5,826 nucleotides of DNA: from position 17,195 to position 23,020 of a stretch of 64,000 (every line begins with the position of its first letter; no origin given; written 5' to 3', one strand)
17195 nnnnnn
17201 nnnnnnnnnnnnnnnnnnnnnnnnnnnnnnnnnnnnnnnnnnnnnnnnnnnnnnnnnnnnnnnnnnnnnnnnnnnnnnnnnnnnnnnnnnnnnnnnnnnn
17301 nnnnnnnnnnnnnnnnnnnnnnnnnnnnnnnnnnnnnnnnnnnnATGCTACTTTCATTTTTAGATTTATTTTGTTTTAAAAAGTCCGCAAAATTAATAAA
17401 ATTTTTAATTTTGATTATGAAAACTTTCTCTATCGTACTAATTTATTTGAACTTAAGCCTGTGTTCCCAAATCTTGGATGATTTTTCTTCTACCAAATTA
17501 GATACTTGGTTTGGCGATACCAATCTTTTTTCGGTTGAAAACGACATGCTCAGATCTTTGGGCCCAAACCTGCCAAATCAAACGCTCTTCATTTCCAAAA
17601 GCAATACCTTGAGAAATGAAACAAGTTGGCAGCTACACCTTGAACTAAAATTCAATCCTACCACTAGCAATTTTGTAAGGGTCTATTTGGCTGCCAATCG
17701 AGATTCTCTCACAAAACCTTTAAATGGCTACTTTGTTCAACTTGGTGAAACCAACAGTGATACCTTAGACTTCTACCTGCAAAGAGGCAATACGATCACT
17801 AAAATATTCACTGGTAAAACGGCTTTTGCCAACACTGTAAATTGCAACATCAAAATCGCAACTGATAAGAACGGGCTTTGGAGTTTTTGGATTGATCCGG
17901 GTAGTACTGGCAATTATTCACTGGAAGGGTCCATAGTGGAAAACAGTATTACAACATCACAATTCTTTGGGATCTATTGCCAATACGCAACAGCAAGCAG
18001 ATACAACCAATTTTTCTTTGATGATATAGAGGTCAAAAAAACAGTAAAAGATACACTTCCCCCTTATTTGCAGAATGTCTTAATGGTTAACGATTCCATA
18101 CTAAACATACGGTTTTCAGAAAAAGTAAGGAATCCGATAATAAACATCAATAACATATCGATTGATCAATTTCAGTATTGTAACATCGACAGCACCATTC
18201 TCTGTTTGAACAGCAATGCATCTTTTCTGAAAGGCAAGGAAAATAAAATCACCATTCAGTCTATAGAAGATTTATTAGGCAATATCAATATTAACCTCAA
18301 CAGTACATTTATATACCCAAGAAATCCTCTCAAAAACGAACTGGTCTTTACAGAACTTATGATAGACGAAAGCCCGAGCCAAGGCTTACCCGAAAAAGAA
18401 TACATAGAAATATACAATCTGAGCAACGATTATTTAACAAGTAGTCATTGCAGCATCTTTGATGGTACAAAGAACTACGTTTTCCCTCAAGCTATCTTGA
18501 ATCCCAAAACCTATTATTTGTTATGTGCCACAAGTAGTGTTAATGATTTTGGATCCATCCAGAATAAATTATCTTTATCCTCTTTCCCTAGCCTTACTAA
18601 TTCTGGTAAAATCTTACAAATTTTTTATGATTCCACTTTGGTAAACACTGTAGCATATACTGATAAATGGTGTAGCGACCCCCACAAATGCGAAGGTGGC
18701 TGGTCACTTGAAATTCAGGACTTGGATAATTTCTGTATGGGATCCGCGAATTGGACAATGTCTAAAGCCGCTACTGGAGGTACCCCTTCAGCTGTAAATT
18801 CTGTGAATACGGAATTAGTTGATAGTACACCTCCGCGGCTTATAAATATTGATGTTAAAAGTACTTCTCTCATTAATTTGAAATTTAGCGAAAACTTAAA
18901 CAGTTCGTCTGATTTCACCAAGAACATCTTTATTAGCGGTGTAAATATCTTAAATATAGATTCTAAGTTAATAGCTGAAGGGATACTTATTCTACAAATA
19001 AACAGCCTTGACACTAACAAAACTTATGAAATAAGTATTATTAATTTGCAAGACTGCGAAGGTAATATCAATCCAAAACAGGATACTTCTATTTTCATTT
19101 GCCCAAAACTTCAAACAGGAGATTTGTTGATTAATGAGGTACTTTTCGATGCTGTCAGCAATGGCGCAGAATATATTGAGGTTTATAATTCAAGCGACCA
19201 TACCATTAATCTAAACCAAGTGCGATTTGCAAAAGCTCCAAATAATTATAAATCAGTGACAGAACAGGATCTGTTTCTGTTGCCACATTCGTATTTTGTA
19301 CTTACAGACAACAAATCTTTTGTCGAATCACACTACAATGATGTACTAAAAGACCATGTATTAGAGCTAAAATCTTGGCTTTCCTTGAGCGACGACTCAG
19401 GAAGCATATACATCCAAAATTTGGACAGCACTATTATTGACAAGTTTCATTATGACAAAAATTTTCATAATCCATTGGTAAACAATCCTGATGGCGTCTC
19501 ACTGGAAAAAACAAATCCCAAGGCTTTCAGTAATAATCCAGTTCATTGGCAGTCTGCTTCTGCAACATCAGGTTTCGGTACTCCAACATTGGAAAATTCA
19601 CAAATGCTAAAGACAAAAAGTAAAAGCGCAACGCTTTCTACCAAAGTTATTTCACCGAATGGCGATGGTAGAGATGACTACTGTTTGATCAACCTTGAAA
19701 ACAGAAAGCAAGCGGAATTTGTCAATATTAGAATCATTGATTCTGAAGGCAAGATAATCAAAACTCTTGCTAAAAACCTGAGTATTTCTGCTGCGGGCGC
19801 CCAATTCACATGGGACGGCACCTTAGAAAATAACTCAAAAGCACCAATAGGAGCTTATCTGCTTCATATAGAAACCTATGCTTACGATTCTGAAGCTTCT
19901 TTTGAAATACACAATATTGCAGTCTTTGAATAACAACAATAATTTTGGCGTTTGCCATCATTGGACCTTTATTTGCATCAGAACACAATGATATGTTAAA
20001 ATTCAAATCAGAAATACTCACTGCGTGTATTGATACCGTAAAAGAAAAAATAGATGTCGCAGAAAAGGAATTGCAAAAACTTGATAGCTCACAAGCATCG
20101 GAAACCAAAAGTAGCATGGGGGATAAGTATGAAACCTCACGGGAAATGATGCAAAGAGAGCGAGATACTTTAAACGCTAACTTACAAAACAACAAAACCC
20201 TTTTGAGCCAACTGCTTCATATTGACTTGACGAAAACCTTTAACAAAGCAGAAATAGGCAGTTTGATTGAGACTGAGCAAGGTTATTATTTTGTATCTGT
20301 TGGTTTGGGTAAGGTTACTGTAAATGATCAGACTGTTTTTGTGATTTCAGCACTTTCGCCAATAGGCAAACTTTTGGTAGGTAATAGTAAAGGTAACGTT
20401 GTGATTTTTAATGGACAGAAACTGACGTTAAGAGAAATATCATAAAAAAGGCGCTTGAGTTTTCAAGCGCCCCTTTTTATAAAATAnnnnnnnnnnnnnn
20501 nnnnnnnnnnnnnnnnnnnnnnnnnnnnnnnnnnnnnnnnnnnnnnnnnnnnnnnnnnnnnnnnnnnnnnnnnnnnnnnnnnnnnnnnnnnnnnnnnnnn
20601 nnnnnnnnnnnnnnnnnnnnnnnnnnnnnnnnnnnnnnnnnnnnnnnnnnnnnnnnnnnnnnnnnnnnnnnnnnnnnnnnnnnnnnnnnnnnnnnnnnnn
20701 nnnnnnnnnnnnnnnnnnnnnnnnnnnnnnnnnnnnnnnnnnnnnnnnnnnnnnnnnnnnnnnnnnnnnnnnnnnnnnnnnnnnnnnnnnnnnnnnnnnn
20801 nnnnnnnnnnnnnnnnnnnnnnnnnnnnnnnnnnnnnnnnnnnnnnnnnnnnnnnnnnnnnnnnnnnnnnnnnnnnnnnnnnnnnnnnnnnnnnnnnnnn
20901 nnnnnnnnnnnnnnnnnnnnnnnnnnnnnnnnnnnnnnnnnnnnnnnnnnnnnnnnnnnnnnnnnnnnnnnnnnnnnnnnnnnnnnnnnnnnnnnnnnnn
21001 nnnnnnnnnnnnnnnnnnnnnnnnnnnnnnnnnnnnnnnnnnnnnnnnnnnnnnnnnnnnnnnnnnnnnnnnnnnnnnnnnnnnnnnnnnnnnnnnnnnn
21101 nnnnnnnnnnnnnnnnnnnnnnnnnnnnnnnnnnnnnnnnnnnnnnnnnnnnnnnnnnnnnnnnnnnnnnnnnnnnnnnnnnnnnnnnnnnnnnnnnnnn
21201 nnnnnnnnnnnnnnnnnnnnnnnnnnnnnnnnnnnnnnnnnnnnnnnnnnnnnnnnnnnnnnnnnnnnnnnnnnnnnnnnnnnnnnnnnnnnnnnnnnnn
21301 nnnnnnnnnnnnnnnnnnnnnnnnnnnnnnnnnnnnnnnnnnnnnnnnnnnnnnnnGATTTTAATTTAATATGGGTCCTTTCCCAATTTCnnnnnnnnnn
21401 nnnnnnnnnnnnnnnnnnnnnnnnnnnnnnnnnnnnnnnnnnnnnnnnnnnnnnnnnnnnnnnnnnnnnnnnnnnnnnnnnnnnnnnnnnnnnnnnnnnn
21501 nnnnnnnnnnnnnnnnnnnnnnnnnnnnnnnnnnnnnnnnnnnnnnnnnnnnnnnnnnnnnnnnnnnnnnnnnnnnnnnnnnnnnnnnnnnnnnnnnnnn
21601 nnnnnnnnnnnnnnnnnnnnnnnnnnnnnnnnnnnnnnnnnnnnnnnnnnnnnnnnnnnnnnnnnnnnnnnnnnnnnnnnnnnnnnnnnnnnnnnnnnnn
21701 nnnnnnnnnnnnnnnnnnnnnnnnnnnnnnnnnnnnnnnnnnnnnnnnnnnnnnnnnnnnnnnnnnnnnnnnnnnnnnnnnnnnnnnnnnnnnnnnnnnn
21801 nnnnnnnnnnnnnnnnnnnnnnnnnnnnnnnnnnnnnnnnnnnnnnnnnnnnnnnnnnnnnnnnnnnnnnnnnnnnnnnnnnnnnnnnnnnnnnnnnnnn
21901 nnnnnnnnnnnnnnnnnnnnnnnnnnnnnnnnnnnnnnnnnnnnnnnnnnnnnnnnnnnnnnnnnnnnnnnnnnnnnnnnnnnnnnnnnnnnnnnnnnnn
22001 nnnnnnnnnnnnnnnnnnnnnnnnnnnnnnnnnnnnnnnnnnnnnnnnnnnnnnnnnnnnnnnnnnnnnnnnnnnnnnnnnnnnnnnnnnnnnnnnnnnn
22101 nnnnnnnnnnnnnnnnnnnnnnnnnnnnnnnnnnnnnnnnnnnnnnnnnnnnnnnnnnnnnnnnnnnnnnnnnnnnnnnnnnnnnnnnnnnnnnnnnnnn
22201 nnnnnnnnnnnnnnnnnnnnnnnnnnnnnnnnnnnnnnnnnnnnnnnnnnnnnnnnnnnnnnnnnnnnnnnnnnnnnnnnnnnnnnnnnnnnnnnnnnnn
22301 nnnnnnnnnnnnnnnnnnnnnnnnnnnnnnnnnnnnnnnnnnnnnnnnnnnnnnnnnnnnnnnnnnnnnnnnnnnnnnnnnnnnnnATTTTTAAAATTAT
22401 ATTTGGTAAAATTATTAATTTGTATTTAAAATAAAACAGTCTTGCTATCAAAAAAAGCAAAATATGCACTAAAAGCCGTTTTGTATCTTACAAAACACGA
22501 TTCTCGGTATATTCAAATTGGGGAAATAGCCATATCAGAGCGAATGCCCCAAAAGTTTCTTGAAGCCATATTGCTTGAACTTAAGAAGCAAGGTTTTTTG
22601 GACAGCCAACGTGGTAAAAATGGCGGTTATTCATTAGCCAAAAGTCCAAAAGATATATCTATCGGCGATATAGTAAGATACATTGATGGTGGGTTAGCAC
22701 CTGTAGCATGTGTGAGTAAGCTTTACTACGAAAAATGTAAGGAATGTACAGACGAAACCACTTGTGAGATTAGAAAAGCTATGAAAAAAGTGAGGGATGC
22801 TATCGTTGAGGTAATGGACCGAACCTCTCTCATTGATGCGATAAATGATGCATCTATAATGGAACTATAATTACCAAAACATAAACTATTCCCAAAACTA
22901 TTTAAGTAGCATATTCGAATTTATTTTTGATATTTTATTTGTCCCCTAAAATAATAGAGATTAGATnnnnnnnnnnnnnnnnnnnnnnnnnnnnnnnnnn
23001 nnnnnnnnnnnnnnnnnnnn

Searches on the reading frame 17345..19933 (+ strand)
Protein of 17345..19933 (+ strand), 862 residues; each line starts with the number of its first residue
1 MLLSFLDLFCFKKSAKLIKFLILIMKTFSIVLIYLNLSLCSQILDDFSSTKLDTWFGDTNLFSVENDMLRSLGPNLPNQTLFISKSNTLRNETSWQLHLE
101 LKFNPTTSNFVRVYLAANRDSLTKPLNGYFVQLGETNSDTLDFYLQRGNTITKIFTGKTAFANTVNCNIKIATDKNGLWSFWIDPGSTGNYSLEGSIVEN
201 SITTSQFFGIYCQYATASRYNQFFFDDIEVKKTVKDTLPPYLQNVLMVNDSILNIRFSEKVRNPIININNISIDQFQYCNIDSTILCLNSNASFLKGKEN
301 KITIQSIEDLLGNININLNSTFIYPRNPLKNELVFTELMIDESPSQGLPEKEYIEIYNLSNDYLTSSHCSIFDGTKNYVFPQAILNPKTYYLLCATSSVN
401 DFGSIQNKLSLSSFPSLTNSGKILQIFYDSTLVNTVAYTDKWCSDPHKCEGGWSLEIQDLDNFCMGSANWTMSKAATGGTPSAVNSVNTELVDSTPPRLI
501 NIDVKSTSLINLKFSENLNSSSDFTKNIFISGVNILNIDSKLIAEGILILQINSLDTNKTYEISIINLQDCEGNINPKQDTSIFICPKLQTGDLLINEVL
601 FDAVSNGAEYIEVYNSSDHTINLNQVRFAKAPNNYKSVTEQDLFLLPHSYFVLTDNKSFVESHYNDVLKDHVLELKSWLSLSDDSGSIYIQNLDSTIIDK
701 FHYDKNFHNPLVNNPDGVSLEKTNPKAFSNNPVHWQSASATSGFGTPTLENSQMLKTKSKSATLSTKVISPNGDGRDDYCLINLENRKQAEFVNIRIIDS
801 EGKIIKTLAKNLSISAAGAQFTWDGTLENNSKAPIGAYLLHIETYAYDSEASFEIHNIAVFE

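Call 50: search_protein_families(library=pfam, proteins=[window:17345-19933:+], max_evalue=0.00001)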
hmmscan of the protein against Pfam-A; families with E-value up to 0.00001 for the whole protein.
window:17345-19933:+ (862 aa): 2 families
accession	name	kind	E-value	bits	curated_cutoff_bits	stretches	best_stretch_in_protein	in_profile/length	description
PF00932.25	LTD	-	1.9e-17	64.1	34.3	1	590-703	4-107/109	Lamin Tail Domain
PF13860.13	FlgD_ig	-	3e-06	27.5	27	1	786-844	18-75/79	FlgD Ig-like domain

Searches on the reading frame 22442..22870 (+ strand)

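Call 51: search_protein_families(library=pfam, proteins=[window:22442-22870:+], max_evalue=0.00001)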
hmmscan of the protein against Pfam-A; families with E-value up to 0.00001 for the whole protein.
window:22442-22870:+ (142 aa): 1 family
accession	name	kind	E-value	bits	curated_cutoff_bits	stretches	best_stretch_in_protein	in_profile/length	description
PF02082.26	Rrf2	-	2e-36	125.5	30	1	2-135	1-131/132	Iron-dependent Transcriptional regulator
